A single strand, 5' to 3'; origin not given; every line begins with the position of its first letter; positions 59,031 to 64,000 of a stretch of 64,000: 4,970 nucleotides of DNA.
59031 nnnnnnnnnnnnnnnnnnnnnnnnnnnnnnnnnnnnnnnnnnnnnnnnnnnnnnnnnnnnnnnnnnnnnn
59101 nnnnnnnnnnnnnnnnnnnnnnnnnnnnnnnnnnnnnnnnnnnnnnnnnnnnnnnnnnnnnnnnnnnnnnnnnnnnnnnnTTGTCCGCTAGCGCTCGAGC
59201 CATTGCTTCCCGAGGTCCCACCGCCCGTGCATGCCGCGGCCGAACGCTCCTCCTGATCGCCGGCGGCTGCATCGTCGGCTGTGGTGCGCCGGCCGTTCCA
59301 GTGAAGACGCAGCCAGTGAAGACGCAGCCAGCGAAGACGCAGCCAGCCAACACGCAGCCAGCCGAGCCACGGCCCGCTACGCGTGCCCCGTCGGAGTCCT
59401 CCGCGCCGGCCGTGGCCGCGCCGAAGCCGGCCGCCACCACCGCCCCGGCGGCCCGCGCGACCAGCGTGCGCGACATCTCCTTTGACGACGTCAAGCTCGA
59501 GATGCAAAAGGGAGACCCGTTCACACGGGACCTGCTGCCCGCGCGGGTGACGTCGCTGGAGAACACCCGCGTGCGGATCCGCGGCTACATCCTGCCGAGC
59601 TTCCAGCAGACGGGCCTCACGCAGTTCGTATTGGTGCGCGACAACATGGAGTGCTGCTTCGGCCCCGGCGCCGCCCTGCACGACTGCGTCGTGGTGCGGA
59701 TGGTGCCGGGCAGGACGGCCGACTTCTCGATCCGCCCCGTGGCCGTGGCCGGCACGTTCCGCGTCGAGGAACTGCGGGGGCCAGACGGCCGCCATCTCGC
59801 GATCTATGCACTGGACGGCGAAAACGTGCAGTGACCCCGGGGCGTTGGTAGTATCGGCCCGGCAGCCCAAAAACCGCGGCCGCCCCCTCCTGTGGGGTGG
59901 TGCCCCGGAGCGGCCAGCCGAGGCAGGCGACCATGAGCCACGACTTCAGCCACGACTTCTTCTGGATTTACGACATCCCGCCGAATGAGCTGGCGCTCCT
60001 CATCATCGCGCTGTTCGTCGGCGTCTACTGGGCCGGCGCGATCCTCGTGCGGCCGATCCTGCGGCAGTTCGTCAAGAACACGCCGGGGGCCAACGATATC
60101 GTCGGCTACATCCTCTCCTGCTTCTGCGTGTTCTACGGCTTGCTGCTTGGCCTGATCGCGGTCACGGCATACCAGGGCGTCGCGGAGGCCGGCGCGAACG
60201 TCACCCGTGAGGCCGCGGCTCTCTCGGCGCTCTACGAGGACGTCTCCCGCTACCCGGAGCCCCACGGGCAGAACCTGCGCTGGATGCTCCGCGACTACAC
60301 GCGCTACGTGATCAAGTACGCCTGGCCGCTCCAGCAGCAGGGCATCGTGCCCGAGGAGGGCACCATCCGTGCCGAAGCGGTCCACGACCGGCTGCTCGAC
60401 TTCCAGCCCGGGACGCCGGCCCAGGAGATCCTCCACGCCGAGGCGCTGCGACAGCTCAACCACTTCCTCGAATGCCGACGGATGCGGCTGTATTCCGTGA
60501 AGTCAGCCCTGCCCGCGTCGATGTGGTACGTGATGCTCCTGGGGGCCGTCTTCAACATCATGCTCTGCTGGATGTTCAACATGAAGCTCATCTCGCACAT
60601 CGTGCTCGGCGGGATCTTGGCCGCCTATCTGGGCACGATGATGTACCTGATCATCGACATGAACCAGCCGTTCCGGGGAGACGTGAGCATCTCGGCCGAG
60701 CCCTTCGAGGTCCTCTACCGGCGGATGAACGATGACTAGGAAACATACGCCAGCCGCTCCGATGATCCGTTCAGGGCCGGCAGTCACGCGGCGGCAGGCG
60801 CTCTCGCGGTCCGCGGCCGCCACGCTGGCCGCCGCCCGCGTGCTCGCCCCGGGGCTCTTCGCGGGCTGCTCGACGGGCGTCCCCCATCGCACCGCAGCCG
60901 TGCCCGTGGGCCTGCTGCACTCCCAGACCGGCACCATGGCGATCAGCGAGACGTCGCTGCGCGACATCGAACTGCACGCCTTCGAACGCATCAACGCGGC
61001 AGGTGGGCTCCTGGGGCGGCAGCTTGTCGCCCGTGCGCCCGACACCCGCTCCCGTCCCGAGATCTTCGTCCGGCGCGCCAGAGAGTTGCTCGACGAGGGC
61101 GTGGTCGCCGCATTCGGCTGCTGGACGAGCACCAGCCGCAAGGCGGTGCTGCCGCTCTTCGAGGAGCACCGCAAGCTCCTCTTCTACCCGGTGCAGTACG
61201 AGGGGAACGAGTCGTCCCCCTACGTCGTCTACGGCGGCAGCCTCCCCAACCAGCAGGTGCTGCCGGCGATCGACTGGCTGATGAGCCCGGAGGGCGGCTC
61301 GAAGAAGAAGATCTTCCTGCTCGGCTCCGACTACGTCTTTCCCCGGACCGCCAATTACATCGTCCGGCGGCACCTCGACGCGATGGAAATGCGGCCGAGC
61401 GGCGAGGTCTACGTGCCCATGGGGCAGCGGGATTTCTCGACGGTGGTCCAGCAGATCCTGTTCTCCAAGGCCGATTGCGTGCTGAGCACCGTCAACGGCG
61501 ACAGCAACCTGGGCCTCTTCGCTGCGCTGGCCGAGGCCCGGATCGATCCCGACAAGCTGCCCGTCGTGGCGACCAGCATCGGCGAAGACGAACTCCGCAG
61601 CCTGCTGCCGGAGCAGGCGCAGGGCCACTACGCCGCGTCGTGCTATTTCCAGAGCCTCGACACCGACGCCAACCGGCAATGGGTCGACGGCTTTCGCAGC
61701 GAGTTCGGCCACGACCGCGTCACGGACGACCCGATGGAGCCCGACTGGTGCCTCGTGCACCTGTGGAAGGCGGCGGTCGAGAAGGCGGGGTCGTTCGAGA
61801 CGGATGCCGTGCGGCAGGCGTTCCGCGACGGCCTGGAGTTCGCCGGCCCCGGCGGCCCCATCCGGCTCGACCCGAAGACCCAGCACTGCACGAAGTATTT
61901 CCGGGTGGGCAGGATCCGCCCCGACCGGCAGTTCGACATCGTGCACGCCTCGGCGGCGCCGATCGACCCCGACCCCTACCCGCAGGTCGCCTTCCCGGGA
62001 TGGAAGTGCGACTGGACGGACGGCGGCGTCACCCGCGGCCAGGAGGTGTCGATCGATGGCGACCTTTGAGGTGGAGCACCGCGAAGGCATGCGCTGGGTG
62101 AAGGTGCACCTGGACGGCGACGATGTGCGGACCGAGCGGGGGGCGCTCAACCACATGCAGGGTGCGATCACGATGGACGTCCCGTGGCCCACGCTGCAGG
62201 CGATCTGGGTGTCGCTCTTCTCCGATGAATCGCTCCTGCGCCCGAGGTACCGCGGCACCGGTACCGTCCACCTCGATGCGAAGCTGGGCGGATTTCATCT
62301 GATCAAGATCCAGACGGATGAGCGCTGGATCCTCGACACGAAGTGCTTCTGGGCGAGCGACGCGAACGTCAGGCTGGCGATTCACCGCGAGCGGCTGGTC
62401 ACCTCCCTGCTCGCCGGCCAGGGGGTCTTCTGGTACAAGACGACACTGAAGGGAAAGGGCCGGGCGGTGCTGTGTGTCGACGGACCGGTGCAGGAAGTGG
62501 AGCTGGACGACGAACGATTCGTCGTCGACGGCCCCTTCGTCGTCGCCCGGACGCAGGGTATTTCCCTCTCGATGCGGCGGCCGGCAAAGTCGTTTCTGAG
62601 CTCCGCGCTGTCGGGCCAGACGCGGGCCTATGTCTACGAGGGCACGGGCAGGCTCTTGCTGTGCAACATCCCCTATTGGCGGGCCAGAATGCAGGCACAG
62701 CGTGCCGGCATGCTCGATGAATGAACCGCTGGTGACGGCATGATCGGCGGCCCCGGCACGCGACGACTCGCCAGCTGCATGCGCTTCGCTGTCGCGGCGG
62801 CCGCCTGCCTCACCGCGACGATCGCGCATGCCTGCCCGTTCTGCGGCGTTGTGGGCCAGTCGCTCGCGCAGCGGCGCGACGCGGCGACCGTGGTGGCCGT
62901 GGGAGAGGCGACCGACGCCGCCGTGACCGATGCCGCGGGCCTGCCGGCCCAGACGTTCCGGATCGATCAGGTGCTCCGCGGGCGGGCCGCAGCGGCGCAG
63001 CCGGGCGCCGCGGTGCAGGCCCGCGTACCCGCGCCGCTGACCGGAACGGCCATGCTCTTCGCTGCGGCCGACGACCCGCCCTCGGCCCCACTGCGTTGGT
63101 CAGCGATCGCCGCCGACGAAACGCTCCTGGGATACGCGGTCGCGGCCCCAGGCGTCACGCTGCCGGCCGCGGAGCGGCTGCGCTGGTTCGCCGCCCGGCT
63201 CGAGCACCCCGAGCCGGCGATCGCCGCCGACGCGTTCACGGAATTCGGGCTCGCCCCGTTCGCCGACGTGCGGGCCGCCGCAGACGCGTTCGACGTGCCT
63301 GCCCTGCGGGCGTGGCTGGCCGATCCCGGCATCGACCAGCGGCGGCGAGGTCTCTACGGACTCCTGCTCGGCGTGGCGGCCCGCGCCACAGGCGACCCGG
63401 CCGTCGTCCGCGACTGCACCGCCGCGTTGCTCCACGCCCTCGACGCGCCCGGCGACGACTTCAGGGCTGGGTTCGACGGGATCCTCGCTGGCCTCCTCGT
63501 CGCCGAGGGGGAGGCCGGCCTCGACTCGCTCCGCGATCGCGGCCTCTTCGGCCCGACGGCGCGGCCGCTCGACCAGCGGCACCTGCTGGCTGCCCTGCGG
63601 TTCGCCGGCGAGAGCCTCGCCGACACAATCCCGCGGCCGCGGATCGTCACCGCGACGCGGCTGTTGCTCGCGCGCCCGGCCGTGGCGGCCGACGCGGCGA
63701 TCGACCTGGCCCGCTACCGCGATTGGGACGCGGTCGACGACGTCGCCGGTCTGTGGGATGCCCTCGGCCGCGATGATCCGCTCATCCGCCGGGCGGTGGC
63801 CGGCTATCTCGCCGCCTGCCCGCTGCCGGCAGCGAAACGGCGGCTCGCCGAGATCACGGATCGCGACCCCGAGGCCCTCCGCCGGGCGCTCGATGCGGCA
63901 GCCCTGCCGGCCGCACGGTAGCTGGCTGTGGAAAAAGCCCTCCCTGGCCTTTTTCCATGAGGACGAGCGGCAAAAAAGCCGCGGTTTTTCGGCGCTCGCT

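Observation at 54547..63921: Candidate uncharacterised envelope system: MacB-type ABC pair, CPFC helical-repeat proteins, twin di-Cys DUF3299-like proteins and DUF4239/UrtA-like/AIM24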

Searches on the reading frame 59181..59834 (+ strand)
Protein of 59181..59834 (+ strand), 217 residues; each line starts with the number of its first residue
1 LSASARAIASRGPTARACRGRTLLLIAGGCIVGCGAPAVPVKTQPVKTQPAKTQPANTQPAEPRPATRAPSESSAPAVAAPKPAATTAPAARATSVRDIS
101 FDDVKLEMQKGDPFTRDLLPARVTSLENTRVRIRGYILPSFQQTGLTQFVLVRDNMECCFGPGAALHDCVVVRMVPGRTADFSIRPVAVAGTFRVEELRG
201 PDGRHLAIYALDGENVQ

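Call 9: search_protein_families(library=pfam, proteins=[window:59181-59834:+], max_evalue=0.01)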
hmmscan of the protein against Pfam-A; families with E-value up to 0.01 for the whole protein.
window:59181-59834:+ (217 aa): 1 family
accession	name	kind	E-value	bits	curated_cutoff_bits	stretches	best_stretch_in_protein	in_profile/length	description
PF11736.14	DUF3299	-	5.1e-05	23.8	22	1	123-216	44-137/139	Protein of unknown function (DUF3299)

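Call 10: search_protein_families(library=ncbifam, proteins=[window:59181-59834:+], max_evalue=0.01)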
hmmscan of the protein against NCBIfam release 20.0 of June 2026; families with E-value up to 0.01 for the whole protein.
window:59181-59834:+ (217 aa): 0 families

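Call 33: search_solved_structures(query=window:59181-59834:+, max_evalue=10, show_alignments=3)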
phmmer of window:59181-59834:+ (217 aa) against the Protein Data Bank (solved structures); distinct sequences matched with E-value up to 10: 4.
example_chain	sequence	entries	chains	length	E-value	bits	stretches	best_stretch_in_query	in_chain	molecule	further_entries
4hsp_A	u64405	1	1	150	0.00074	22.5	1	122-198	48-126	hypothetical protein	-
4lhk_A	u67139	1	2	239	0.73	12.7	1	123-201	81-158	Flocculin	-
3ay2_A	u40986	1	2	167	1.4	11.8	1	50-110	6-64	Lipid modified azurin protein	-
9qf9_A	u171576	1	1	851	2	11.3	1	43-73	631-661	Ruminococcus bromii Amy16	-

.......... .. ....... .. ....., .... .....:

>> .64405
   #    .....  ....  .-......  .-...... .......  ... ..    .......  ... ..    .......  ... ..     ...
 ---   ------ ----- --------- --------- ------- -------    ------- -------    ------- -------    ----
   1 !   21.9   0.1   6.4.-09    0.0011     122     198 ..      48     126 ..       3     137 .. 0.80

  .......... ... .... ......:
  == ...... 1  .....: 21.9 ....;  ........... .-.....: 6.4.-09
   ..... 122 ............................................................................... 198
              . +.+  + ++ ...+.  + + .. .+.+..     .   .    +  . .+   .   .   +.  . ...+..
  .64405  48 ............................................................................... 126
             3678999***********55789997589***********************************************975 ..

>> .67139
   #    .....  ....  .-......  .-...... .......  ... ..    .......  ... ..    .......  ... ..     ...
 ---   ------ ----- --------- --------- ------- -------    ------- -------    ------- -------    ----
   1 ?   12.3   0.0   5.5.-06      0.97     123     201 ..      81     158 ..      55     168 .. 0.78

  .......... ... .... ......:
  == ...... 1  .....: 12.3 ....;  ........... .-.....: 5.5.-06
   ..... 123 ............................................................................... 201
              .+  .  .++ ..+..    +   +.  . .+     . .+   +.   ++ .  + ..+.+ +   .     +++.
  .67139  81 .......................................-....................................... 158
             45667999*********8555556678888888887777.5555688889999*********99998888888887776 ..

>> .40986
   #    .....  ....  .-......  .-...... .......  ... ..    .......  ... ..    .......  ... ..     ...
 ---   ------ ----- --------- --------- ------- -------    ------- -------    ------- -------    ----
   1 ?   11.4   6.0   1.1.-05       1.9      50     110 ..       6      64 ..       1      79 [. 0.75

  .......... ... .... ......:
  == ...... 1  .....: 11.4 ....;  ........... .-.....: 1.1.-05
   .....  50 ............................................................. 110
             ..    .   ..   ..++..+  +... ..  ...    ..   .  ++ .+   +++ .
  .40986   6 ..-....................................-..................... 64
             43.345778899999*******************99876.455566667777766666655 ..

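Call 73: predict_structure(alignment_id=A3)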
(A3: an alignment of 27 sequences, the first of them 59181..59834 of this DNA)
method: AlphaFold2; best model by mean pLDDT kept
length: 217 residues; sequences in the alignment: 27
mean_pLDDT: 71.1   pTM: 0.54
mean pLDDT of the five models: 71.1, 68.9, 67.9, 67.3, 65.5
residues with pLDDT >= 90: 56; 70-90: 47; 50-70: 87; < 50: 27
segments of 3 or more residues with pLDDT < 50: 85-88
pLDDT, mean of each block of 10 residues (from residue 1): 50 51 54 60 58 54 54 52 51 78 80 81 93 86 80 71 68 94 92 89 79 95
secondary structure, 60 per line:
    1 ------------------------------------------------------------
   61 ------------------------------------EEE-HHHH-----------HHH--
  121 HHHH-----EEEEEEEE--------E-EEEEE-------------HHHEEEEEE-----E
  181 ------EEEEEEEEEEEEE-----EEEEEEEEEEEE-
elements in order: E97-99 H101-104 H121-124 E130-137 E148-152 E169-174 E187-199 E205-216

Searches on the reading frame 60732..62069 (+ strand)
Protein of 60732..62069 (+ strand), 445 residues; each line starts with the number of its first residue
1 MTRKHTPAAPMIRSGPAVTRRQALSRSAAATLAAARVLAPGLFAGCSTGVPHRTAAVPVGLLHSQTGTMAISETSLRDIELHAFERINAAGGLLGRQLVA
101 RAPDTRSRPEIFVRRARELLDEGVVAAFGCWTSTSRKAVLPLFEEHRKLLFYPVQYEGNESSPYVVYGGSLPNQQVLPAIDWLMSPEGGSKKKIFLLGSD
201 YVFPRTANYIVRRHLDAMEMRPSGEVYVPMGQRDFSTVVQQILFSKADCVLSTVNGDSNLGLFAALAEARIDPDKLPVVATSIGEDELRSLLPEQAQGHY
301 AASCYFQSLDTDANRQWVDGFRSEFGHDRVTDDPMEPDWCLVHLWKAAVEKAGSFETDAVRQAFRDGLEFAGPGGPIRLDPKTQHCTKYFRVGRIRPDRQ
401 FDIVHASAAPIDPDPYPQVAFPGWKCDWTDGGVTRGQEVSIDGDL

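Call 9: search_protein_families(library=pfam, proteins=[window:60732-62069:+], max_evalue=0.01)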
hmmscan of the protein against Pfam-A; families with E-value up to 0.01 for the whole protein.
window:60732-62069:+ (445 aa): 2 families
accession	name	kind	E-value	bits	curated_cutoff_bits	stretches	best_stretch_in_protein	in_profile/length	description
PF13433.12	Peripla_BP_5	-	1e-128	430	27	1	58-419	2-360/363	Periplasmic binding protein domain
PF13458.12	Peripla_BP_6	-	1.6e-70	239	31.7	1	57-397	2-340/343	Periplasmic binding protein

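Call 10: search_protein_families(library=ncbifam, proteins=[window:60732-62069:+], max_evalue=0.01)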
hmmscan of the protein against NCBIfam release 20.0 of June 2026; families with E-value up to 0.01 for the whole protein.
window:60732-62069:+ (445 aa): 3 families
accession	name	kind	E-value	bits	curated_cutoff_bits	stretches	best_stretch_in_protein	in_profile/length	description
TIGR03407.1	urea_ABC_UrtA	exception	1.1e-128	429.2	492.75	1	57-416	1-360/361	urea ABC transporter substrate-binding protein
TIGR03669.1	urea_ABC_arch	equivalog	6.2e-49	167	494.8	1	59-408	3-349/375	urea ABC transporter substrate-binding protein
NF011933.0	PRK15404.1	subfamily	0.0022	17.1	477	1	55-151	25-121/370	high-affinity branched-chain amino acid ABC transporter substrate-binding protein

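Call 61: search_solved_structures(query=window:60732-62069:+, max_evalue=0.00001)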
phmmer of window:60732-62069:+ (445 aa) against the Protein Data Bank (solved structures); distinct sequences matched with E-value up to 0.00001: 15.
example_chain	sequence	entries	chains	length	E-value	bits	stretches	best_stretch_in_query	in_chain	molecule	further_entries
8tg1_A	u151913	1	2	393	3.3e-106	358.9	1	56-417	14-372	Extracellular ligand-binding receptor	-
8hic_A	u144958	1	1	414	2.7e-88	299.9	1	56-432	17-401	Putative urea ABC transporter, substrate binding protein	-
7s6e_A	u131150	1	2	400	5.8e-88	298.8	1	56-431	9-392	Urea ABC transporter, periplasmic urea-binding protein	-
7s6f_A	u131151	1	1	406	1.2e-85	291.1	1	56-432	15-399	Putative urea ABC transporter, urea binding protein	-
1pea_A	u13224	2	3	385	7.3e-50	173.2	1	59-420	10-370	AMIDASE OPERON | AMIC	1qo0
1qnl_A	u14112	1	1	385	1.9e-49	171.8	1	59-420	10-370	ALIPHATIC AMIDASE EXPRESSION-REGULATING PROTEIN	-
4ey3_A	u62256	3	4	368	1.3e-13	53.7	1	59-395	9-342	Twin-arginine translocation pathway signal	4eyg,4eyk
4evs_A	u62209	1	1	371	1.4e-07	33.8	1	57-391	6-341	PUTATIVE ABC TRANSPORTER SUBUNIT, SUBSTRATE-BINDING COMPONENT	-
4f06_A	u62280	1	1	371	2.2e-07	33.2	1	112-390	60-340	Extracellular ligand-binding receptor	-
3i45_A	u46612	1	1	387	3.2e-07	32.6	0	82-152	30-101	Twin-arginine translocation pathway signal protein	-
3i09_A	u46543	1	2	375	6e-07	31.7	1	90-365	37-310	Periplasmic branched-chain amino acid-binding protein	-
3n0w_A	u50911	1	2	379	7.6e-07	31.4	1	84-326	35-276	ABC branched chain amino acid family transporter, periplasmic ligand binding protein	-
3nnd_B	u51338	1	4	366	1.4e-06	30.6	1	89-378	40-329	Possible substrate binding protein of ABC transporter system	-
3n0x_A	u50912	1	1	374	1.5e-06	30.4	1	90-377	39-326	Possible substrate binding protein of ABC transporter system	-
4maa_A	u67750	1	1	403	4.4e-06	28.9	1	88-379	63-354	Putative branched-chain amino acid ABC transporter, periplasmic amino acid-binding protein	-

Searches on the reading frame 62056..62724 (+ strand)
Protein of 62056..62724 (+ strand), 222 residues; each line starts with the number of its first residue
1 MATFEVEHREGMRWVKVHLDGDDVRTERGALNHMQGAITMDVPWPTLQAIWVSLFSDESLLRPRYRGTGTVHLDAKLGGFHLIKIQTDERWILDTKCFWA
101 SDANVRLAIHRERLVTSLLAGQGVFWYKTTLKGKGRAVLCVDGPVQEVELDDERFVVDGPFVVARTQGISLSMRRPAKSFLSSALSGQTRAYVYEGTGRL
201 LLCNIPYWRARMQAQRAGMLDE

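Call 9: search_protein_families(library=pfam, proteins=[window:62056-62724:+], max_evalue=0.01)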
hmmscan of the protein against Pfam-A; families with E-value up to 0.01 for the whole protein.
window:62056-62724:+ (222 aa): 1 family
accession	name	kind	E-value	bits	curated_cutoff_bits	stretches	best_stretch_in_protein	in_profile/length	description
PF01987.23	AIM24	-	5.7e-32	111.5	25.7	1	4-202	1-202/205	Mitochondrial biogenesis AIM24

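Call 10: search_protein_families(library=ncbifam, proteins=[window:62056-62724:+], max_evalue=0.01)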
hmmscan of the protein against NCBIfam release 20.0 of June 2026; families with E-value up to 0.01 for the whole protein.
window:62056-62724:+ (222 aa): 1 family
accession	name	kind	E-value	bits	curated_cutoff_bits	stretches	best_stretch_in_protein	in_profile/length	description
TIGR00266.1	TIGR00266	hypoth_equivalog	5.3e-12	45.8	96.6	1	4-202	3-202/222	TIGR00266 family protein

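Call 62: search_solved_structures(query=window:62056-62724:+, max_evalue=0.01)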
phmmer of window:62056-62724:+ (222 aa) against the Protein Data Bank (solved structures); distinct sequences matched with E-value up to 0.01: 2.
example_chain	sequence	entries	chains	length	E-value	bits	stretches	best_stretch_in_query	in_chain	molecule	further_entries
1pg6_A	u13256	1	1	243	7.2e-05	25.6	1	49-203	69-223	Hypothetical protein SpyM3_0169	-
1yox_A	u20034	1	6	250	0.00099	21.9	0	112-209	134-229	hypothetical protein PA3696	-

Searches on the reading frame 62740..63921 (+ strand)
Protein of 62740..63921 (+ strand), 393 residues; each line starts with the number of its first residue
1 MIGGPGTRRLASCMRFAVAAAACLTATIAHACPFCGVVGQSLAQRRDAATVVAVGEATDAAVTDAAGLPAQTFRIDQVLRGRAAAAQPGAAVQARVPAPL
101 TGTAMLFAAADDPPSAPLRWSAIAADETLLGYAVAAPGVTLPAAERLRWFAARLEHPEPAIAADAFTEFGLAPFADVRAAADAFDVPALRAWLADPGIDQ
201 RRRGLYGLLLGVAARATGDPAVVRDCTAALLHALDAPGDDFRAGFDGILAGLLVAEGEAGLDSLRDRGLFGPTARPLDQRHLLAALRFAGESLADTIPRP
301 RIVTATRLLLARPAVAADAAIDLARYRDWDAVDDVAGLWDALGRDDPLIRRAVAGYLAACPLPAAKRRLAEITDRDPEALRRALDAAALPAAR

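Call 9: search_protein_families(library=pfam, proteins=[window:62740-63921:+], max_evalue=0.01)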
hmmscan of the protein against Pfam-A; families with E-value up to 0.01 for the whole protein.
window:62740-63921:+ (393 aa): 1 family
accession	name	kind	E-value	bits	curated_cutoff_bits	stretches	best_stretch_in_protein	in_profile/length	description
PF13646.12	HEAT_2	-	0.00036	21.2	27.7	1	312-384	13-82/88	HEAT repeats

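Call 10: search_protein_families(library=ncbifam, proteins=[window:62740-63921:+], max_evalue=0.01)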
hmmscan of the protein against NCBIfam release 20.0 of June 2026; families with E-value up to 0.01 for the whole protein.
window:62740-63921:+ (393 aa): 0 families

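Call 90: list_cluster_members(proteins=[P0001, window:62740-63921:+, window:58484-59191:+, window:55488-56837:+, window:60732-62069:+, L160:7050-7901:-, L148:93-710:-, L148:732-1214:-])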
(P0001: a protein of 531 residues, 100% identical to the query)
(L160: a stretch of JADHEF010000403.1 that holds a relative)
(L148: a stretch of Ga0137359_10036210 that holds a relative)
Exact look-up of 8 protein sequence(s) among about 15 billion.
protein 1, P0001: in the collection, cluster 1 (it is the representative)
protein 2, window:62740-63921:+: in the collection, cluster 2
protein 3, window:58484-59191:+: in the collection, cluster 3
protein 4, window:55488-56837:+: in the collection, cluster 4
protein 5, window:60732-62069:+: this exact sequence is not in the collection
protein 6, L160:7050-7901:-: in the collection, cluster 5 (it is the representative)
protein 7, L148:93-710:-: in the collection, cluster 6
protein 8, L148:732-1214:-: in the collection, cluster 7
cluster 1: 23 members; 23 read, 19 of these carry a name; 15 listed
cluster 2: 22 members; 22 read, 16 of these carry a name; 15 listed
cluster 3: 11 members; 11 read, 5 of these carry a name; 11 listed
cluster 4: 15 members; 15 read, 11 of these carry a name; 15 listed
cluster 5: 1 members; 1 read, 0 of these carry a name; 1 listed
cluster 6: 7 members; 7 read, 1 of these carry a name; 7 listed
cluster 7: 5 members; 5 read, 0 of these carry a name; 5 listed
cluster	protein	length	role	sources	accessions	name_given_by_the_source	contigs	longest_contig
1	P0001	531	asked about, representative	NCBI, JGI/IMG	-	hypothetical protein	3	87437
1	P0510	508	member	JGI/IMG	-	hypothetical protein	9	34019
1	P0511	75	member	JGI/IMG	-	hypothetical protein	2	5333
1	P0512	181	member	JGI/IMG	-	hypothetical protein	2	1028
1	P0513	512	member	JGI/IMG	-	hypothetical protein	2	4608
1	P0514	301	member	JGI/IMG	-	hypothetical protein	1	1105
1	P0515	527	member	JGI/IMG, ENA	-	hypothetical protein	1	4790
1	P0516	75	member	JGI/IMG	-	hypothetical protein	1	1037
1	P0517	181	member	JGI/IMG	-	hypothetical protein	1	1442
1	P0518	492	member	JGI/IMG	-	hypothetical protein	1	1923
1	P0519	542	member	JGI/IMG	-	hypothetical protein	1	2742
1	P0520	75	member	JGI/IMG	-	hypothetical protein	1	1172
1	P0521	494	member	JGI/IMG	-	hypothetical protein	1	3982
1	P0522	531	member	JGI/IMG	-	hypothetical protein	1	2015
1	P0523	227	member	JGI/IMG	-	hypothetical protein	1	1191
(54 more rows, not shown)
